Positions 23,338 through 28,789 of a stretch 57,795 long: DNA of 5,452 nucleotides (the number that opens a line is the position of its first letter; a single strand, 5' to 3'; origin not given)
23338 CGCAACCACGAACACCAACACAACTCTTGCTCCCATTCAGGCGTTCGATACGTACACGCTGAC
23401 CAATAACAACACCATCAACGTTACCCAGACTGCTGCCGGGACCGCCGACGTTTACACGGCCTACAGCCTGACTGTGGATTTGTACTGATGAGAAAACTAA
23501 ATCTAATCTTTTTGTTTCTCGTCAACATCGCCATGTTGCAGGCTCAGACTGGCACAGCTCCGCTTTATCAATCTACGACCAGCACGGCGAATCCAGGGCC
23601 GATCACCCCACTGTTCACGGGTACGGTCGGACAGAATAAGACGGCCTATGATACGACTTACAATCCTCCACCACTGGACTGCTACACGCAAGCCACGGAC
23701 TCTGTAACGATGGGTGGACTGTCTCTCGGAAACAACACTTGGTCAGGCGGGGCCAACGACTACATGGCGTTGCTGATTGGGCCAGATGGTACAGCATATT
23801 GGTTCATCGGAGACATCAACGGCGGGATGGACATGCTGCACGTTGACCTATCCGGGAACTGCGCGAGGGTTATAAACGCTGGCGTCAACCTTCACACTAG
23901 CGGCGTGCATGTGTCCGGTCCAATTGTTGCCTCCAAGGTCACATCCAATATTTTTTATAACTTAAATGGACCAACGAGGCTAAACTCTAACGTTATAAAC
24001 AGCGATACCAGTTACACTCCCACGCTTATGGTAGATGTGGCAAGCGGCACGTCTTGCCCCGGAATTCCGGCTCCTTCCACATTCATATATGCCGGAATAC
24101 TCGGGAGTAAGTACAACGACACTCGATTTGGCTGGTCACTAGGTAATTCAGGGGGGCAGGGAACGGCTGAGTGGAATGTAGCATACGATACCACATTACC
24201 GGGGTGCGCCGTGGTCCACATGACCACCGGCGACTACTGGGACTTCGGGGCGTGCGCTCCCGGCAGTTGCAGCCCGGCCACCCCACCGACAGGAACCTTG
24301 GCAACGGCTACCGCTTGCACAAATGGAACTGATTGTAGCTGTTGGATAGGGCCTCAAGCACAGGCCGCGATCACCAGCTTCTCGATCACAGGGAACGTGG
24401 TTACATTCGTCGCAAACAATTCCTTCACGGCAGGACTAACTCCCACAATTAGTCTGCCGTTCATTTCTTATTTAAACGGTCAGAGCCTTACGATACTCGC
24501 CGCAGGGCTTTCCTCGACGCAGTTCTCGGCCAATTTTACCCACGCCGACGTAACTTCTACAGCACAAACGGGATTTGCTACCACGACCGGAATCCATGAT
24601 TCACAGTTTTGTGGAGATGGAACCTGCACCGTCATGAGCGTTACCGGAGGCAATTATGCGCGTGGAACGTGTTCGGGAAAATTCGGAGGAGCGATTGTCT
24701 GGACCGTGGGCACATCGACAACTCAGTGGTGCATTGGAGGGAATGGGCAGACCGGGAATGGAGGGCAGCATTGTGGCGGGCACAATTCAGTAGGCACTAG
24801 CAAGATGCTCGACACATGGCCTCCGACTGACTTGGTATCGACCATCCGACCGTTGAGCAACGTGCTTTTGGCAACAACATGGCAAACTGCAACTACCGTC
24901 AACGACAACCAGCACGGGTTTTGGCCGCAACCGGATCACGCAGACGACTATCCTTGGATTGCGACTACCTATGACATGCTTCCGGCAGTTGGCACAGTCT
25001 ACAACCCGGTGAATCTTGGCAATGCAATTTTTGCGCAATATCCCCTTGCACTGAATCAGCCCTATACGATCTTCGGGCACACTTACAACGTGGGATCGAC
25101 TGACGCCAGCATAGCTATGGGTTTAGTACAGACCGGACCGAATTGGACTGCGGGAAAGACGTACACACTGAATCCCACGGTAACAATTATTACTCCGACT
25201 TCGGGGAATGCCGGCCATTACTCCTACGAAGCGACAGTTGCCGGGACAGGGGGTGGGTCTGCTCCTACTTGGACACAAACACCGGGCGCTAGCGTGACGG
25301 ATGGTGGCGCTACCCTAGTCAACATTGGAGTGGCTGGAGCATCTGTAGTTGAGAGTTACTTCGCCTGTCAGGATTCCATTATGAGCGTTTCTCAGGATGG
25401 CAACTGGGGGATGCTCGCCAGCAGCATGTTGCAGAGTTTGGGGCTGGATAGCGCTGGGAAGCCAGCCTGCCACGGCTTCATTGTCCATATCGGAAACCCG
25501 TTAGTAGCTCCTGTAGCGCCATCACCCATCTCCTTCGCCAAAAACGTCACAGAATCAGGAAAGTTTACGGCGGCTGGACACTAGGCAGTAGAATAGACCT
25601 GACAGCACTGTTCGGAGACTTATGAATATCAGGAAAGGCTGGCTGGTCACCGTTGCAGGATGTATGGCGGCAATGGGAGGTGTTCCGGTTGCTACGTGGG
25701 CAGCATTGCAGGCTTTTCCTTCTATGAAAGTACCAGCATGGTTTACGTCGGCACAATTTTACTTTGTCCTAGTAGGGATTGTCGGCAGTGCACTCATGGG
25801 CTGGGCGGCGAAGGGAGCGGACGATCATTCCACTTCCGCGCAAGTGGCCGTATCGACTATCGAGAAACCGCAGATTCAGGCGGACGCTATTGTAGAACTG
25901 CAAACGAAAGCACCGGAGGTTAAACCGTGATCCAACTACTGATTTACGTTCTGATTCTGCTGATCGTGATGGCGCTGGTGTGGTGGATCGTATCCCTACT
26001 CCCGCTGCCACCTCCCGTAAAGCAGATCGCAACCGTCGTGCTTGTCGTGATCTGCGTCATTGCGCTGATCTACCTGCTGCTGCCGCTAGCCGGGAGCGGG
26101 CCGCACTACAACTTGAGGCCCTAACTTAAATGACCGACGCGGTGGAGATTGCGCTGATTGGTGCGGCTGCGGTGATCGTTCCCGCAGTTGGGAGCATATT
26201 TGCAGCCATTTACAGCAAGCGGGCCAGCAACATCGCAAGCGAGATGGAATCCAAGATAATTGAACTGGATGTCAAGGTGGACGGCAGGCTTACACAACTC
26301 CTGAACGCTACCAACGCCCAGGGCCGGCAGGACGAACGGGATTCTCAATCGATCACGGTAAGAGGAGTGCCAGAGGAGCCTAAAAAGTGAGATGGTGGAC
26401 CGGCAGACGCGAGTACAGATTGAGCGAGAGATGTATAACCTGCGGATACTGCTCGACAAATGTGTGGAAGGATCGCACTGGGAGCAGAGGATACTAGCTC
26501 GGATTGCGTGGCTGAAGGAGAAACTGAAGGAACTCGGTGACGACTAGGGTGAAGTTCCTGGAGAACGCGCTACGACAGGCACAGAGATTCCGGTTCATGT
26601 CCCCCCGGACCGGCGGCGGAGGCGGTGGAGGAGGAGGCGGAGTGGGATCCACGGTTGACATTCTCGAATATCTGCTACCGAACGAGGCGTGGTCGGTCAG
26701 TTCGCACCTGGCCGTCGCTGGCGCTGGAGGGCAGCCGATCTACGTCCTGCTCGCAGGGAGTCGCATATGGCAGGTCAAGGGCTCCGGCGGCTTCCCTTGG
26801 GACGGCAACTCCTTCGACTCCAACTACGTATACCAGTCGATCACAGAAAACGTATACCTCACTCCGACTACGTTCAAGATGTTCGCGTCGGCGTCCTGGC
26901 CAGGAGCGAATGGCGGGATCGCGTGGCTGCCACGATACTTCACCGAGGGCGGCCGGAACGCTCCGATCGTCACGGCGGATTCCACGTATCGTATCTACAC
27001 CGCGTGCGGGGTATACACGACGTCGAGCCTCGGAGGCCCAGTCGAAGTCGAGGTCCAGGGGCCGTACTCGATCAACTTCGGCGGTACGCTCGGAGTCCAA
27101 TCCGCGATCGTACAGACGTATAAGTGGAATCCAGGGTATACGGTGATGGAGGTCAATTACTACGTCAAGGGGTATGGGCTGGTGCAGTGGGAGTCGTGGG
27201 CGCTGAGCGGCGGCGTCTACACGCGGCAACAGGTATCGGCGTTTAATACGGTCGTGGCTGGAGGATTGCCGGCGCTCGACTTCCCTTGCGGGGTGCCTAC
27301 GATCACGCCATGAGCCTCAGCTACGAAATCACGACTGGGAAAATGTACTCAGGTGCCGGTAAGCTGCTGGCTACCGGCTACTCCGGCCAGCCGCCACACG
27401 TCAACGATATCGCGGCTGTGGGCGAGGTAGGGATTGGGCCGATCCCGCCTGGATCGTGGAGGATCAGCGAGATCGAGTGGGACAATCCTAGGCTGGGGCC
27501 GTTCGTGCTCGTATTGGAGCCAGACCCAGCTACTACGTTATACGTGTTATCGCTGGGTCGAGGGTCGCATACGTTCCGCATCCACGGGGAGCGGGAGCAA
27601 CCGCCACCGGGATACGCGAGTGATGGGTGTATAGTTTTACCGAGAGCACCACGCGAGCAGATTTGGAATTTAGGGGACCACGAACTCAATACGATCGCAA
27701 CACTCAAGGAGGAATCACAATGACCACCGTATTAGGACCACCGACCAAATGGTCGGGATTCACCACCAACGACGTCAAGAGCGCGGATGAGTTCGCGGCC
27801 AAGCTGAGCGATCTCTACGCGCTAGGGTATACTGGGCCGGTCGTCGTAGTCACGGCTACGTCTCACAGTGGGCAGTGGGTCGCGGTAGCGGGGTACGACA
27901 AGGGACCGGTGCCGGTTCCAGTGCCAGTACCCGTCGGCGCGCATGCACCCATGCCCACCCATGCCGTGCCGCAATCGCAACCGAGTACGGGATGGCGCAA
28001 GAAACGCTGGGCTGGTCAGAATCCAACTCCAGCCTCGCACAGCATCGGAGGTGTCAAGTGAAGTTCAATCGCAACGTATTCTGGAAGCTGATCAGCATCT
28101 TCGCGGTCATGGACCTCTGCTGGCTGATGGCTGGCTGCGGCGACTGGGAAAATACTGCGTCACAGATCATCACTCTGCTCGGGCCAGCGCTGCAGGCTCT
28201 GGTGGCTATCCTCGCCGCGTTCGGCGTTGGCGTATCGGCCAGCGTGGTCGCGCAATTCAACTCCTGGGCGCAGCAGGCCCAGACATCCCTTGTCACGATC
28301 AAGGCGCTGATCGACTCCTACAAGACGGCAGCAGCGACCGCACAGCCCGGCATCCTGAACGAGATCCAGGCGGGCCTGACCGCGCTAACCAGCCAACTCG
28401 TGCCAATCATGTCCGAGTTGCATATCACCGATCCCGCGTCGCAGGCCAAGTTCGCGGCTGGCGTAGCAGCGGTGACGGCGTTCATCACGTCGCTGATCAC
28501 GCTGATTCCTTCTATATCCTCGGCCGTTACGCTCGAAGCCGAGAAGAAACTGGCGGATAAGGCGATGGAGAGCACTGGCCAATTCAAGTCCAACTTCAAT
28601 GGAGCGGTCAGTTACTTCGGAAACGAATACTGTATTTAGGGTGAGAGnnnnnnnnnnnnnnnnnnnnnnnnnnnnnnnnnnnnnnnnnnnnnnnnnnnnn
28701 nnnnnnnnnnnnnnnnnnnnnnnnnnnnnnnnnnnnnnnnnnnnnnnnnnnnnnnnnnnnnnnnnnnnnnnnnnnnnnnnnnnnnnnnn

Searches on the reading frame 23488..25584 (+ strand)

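Call 10: search_protein_families(library=phrogs, proteins=[window:23488-25584:+], max_evalue=0.001)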
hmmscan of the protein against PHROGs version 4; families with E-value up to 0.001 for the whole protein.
window:23488-25584:+ (698 aa): 1 family
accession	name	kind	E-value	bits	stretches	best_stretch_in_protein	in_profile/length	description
phrog_20658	-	head and packaging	2.6e-05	25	1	547-610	129-187/211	head decoration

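Call 27: search_protein_families(library=pfam, proteins=[window:23488-25584:+], max_evalue=5)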
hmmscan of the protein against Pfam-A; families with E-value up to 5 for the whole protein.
window:23488-25584:+ (698 aa): 0 families

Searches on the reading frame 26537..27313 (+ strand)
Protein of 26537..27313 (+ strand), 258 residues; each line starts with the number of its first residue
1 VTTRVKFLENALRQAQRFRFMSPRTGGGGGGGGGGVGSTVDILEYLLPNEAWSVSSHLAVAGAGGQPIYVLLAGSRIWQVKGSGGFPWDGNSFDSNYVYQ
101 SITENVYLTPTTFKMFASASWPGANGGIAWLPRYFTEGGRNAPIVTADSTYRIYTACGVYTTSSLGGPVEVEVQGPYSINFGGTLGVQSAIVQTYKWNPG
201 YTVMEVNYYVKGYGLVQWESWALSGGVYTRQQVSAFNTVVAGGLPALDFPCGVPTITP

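Call 3: search_protein_families(library=pfam, proteins=[window:26537-27313:+], max_evalue=1)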
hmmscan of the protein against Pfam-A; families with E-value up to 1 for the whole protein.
window:26537-27313:+ (258 aa): 1 family
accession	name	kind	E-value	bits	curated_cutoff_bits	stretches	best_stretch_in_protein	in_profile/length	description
PF06039.21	Mqo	-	0.24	10.3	27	1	52-93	228-268/489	Malate:quinone oxidoreductase (Mqo)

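Call 4: search_protein_families(library=phrogs, proteins=[window:26537-27313:+], max_evalue=0.01)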
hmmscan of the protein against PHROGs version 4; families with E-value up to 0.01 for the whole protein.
window:26537-27313:+ (258 aa): 0 families

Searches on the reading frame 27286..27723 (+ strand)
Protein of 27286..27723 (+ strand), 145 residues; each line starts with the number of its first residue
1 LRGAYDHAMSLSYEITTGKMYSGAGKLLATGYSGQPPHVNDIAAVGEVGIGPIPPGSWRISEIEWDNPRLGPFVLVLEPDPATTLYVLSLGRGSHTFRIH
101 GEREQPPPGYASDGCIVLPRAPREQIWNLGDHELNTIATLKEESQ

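Call 3: search_protein_families(library=pfam, proteins=[window:27286-27723:+], max_evalue=1)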
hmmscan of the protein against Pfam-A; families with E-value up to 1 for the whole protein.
window:27286-27723:+ (145 aa): 2 families
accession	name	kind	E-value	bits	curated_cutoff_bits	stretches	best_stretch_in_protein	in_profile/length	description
PF10908.13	Tlde1_dom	-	2.4e-08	34.9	30.1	1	30-128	4-106/120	Tlde1 domain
PF03734.19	YkuD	-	0.00043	21.3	23.4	1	43-127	28-135/146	L,D-transpeptidase catalytic domain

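Call 4: search_protein_families(library=phrogs, proteins=[window:27286-27723:+], max_evalue=0.01)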
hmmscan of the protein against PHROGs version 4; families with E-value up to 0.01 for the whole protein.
window:27286-27723:+ (145 aa): 1 family
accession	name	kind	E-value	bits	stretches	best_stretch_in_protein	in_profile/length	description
phrog_24118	-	unknown function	8.4e-24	85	1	12-138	3-121/121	-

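Call 75: search_protein_families(library=padloc, proteins=[window:27286-27723:+], max_evalue=0.01)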
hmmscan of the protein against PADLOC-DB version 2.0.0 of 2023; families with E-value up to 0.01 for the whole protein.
window:27286-27723:+ (145 aa): 0 families

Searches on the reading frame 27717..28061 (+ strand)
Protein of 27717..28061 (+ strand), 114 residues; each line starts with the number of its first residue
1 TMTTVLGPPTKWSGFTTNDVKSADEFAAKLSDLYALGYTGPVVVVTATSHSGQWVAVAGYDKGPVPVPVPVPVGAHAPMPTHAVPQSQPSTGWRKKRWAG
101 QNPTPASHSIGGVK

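Call 27: search_protein_families(library=pfam, proteins=[window:27717-28061:+], max_evalue=5)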
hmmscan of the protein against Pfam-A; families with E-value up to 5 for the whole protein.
window:27717-28061:+ (114 aa): 1 family
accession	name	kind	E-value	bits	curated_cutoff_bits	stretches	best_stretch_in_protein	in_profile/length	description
PF06270.16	DUF1030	-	0.082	13.1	25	1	26-48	14-36/53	Protein of unknown function (DUF1030)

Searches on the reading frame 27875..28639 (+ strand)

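Call 3: search_protein_families(library=pfam, proteins=[window:27875-28639:+], max_evalue=1)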
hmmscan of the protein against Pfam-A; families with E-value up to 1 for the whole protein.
window:27875-28639:+ (254 aa): 0 families

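Call 4: search_protein_families(library=phrogs, proteins=[window:27875-28639:+], max_evalue=0.01)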
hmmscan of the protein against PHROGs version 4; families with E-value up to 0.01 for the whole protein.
window:27875-28639:+ (254 aa): 1 family
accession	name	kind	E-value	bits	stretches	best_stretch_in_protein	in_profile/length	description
phrog_6482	-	unknown function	0.004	18.5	1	111-187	11-86/91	-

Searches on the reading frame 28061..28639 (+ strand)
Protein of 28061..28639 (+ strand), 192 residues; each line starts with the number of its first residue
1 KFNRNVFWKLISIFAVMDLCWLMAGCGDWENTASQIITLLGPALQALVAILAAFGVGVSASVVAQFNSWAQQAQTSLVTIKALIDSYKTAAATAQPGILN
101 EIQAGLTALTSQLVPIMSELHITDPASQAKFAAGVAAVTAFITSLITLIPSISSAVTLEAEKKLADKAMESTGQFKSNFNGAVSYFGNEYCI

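Call 27: search_protein_families(library=pfam, proteins=[window:28061-28639:+], max_evalue=5)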
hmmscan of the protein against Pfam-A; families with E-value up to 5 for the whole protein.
window:28061-28639:+ (192 aa): 1 family
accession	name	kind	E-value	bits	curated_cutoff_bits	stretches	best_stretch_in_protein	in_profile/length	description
PF00934.25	PE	-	1.8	9.3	22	1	22-86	8-72/91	PE family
